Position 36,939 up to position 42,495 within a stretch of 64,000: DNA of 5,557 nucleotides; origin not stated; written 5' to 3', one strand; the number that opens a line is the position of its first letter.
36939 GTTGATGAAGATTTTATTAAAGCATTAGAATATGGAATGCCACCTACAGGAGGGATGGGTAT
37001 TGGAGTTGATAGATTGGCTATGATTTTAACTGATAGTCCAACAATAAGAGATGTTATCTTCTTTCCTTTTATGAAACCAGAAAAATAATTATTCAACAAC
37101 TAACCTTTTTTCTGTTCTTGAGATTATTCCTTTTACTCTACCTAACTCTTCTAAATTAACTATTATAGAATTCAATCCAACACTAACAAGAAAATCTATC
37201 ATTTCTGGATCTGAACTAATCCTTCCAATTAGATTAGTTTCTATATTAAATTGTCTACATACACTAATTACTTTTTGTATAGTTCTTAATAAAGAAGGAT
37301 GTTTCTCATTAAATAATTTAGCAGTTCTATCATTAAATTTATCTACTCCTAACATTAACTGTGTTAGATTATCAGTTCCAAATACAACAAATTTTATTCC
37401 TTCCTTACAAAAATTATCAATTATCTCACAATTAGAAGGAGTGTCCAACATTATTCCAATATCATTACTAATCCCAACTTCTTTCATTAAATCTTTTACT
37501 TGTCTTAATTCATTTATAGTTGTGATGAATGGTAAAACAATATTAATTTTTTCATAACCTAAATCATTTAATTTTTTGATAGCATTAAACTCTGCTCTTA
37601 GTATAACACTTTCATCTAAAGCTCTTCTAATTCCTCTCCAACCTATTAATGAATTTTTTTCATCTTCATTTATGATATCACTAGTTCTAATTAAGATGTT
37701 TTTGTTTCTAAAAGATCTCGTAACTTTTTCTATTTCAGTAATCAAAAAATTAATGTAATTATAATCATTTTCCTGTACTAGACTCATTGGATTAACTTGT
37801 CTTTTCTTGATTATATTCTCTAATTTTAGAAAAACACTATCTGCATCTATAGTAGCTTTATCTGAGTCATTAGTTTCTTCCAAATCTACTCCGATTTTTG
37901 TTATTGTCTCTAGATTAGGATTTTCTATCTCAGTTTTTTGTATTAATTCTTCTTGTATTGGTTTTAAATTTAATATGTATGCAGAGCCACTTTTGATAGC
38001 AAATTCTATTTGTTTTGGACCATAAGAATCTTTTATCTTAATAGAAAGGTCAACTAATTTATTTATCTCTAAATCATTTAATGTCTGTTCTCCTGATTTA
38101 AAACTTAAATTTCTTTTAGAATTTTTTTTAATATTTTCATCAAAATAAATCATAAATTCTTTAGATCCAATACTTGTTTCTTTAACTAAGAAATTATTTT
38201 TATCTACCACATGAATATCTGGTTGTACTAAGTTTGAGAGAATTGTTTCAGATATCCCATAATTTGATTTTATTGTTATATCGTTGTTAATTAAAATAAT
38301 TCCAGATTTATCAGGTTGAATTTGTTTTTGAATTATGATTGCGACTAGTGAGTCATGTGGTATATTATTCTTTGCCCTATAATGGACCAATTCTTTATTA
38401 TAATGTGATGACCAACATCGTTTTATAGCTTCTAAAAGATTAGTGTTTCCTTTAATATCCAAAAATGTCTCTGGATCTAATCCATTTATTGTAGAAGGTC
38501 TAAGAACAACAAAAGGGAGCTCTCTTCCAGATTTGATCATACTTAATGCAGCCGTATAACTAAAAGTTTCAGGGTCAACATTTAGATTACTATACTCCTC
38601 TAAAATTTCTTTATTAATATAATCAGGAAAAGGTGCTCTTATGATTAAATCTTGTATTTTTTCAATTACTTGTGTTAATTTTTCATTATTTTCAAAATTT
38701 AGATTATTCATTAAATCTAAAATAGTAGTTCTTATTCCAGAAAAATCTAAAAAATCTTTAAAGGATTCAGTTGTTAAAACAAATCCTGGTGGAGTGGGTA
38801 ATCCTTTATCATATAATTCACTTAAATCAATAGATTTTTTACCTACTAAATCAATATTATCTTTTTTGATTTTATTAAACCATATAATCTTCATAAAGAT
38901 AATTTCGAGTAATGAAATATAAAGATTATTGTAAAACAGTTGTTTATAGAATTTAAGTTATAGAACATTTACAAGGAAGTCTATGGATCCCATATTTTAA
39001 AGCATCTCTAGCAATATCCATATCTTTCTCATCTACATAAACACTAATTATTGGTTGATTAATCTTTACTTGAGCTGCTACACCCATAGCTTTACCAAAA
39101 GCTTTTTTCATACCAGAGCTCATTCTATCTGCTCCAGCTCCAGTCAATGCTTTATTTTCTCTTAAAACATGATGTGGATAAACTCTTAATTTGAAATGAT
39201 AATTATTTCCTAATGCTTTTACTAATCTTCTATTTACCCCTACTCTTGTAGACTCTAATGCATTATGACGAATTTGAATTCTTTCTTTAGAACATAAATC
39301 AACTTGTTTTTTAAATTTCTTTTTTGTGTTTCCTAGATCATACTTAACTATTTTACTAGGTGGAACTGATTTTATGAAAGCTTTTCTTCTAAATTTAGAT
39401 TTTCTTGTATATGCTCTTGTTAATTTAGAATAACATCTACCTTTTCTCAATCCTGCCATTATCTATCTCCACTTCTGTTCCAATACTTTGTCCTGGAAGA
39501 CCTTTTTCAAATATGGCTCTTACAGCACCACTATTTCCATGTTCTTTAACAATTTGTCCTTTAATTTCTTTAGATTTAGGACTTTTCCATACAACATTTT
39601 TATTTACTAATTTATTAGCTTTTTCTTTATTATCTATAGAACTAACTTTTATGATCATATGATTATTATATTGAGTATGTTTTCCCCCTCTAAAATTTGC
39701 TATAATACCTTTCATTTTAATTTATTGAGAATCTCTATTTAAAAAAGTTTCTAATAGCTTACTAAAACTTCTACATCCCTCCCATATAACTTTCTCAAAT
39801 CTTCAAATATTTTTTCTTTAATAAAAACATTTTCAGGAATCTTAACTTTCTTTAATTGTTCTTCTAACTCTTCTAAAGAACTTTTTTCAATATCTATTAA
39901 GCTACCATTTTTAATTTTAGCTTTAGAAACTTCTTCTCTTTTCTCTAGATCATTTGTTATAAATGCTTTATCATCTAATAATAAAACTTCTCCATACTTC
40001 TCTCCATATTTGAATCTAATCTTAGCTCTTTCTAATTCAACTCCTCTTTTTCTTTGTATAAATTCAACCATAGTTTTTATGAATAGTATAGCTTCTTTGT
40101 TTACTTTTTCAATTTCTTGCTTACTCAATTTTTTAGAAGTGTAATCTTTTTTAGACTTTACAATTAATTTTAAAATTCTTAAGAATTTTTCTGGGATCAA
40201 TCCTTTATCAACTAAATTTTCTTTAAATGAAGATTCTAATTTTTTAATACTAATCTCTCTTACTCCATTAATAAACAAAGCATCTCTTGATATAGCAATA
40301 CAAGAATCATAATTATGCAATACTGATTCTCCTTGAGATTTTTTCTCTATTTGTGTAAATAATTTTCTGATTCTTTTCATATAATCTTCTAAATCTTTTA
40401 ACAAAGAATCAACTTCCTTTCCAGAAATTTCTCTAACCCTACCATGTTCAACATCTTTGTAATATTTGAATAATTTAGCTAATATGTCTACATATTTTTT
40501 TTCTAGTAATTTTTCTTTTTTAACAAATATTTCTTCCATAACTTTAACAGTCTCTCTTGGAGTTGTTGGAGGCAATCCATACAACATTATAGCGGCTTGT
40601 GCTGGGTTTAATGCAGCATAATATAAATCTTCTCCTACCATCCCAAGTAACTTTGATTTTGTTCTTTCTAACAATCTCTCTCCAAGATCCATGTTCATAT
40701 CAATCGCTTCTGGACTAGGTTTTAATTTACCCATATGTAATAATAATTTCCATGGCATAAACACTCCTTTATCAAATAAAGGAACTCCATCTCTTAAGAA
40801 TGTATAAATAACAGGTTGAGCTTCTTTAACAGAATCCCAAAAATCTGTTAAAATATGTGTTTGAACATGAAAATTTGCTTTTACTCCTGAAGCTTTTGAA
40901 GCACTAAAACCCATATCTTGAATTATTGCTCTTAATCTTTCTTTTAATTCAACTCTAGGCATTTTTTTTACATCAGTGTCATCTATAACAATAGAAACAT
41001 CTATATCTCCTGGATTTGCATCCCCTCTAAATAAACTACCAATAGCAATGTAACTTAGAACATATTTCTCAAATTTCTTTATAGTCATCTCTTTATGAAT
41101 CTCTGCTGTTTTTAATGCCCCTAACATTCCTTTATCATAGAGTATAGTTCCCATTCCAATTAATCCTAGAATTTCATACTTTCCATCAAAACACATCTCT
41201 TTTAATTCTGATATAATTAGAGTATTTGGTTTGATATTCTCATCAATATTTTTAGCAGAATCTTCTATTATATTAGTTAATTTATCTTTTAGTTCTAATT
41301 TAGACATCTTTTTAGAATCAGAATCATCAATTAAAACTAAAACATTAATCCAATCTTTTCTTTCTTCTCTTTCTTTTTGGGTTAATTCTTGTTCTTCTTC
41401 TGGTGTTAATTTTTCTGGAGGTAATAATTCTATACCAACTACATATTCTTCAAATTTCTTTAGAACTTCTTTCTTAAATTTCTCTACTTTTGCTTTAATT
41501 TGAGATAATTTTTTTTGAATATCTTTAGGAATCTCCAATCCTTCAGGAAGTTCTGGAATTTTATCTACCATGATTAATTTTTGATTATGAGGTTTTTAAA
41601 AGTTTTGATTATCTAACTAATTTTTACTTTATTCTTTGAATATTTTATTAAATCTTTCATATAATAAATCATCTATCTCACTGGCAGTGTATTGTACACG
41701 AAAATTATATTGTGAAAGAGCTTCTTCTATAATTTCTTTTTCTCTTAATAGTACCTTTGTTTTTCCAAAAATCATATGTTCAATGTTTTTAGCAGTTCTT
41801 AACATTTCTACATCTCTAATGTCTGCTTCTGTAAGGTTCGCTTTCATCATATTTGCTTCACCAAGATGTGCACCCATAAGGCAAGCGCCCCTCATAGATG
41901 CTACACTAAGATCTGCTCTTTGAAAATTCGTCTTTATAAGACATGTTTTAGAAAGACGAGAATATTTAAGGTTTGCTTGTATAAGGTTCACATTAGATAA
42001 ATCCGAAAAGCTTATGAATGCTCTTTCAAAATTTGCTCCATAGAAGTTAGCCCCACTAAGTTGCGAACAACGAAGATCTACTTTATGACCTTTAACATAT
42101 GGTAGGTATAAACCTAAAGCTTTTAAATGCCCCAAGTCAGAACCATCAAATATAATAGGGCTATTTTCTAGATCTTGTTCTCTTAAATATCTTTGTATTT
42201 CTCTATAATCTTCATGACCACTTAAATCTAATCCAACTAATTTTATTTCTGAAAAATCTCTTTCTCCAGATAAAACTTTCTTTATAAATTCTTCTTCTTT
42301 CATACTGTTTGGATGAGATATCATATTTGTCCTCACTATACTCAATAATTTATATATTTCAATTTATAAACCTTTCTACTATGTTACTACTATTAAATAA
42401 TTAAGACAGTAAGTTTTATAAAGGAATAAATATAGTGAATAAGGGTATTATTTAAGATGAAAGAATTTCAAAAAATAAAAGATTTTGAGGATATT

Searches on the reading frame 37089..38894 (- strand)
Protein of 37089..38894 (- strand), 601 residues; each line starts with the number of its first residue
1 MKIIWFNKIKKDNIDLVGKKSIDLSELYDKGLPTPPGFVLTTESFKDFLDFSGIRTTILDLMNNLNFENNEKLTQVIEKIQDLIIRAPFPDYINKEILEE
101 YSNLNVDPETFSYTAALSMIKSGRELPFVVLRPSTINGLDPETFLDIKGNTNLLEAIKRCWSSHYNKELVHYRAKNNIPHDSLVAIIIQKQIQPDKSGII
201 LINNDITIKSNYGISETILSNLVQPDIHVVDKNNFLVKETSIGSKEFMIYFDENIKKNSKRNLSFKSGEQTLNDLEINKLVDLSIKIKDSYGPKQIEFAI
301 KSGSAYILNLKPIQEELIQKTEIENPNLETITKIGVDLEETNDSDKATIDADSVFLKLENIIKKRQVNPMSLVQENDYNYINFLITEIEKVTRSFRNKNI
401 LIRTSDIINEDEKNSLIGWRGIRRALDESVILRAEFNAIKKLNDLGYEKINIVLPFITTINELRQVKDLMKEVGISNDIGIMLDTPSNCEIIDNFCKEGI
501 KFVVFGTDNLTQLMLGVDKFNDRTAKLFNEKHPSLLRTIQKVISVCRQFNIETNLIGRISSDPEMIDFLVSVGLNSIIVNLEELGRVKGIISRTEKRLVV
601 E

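Call 54: search_protein_families(library=pfam, proteins=[window:37089-38894:-], max_evalue=0.0001)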
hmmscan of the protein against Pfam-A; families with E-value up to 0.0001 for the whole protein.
window:37089-38894:- (601 aa): 2 families
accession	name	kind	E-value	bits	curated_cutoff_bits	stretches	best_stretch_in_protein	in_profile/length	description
PF01326.24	PPDK_N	-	2.9e-46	158.7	27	1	15-318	2-314/328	Pyruvate phosphate dikinase, AMP/ATP-binding domain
PF02896.24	PEP-utilizers_C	-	4.6e-42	144.6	22.8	1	358-594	48-291/293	PEP-utilising enzyme, PEP-binding domain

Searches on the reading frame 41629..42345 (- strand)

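Call 54: search_protein_families(library=pfam, proteins=[window:41629-42345:-], max_evalue=0.0001)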
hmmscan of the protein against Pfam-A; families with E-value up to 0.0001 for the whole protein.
window:41629-42345:- (238 aa): 3 families
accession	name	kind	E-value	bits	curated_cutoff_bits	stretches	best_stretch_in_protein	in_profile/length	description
PF00805.28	Pentapeptide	-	3.6e-19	68.4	20.2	2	124-161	1-38/40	Pentapeptide repeats (8 copies)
PF13599.13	Pentapeptide_4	-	2.9e-08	34.1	38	1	94-159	11-76/78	Pentapeptide repeat region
PF13576.12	Pentapeptide_3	-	6.3e-05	23.6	27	0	93-129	9-47/48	Pentapeptide repeats (9 copies)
